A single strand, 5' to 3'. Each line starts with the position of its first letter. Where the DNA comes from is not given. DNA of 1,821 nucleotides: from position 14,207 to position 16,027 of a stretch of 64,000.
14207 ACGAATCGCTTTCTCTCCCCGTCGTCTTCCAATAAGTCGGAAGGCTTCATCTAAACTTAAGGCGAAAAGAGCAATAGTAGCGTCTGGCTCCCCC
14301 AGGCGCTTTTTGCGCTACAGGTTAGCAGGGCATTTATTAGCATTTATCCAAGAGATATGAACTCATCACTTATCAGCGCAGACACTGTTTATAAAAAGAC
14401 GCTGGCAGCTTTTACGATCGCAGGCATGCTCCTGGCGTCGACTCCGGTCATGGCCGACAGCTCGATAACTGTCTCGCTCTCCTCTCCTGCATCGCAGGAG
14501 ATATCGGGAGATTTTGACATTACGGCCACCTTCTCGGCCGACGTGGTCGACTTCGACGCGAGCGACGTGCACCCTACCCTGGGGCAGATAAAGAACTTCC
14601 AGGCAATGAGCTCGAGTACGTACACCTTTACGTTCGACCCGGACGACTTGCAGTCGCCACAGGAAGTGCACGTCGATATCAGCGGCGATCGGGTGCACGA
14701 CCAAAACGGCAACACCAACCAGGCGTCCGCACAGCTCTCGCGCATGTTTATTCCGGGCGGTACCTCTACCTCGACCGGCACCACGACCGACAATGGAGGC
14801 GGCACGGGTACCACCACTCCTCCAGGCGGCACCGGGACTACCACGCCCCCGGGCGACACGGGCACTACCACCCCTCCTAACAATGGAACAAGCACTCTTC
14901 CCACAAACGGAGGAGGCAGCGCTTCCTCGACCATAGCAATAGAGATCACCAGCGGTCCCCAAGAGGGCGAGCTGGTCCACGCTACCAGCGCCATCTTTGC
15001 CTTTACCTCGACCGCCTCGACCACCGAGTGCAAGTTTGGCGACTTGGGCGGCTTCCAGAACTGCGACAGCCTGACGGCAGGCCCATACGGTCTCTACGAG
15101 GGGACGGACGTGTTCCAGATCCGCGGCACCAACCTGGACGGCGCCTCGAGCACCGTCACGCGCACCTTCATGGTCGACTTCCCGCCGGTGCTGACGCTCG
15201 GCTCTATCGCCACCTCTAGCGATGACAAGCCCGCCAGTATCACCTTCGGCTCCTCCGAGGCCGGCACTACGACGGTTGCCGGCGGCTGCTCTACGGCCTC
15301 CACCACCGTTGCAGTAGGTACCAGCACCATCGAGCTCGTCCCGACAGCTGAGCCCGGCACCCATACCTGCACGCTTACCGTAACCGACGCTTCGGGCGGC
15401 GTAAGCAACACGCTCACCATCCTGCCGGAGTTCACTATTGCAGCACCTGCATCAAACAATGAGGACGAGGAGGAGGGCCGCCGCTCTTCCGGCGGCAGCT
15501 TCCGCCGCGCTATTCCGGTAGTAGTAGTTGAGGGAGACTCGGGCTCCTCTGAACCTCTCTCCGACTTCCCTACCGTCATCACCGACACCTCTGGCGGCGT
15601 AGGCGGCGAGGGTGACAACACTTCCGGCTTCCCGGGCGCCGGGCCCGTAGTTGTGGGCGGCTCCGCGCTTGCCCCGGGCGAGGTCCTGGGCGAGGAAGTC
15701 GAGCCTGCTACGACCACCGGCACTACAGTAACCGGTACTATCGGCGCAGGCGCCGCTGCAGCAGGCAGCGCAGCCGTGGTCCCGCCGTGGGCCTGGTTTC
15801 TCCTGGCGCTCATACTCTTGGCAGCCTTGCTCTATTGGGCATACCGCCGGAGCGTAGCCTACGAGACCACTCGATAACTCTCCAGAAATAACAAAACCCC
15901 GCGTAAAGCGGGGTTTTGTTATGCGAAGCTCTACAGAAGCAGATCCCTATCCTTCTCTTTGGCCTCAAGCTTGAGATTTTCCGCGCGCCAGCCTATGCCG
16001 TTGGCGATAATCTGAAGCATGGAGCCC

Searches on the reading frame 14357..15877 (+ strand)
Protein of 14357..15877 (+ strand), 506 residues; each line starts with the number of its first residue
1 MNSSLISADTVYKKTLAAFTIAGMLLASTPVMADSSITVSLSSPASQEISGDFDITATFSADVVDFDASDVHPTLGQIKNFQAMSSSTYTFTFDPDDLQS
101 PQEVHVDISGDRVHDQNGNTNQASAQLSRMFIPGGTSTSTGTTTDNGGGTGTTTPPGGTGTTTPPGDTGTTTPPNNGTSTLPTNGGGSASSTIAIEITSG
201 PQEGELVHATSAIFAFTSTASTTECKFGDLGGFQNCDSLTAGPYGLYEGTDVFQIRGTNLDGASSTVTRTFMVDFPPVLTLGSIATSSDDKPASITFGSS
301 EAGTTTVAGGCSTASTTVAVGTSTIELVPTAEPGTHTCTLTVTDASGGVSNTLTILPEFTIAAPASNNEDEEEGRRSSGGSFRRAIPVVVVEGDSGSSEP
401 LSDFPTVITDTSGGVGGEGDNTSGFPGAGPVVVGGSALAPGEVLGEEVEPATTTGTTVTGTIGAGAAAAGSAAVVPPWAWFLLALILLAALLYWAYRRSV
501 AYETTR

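Call 40: search_protein_families(library=pfam, proteins=[window:14357-15877:+], max_evalue=0.001)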
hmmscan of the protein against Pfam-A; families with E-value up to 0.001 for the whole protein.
window:14357-15877:+ (506 aa): 1 family
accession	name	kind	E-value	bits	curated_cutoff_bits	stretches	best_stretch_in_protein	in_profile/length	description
PF19078.6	Big_12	-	3.2e-09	37.4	27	1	38-126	8-97/102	Bacterial Ig-like domain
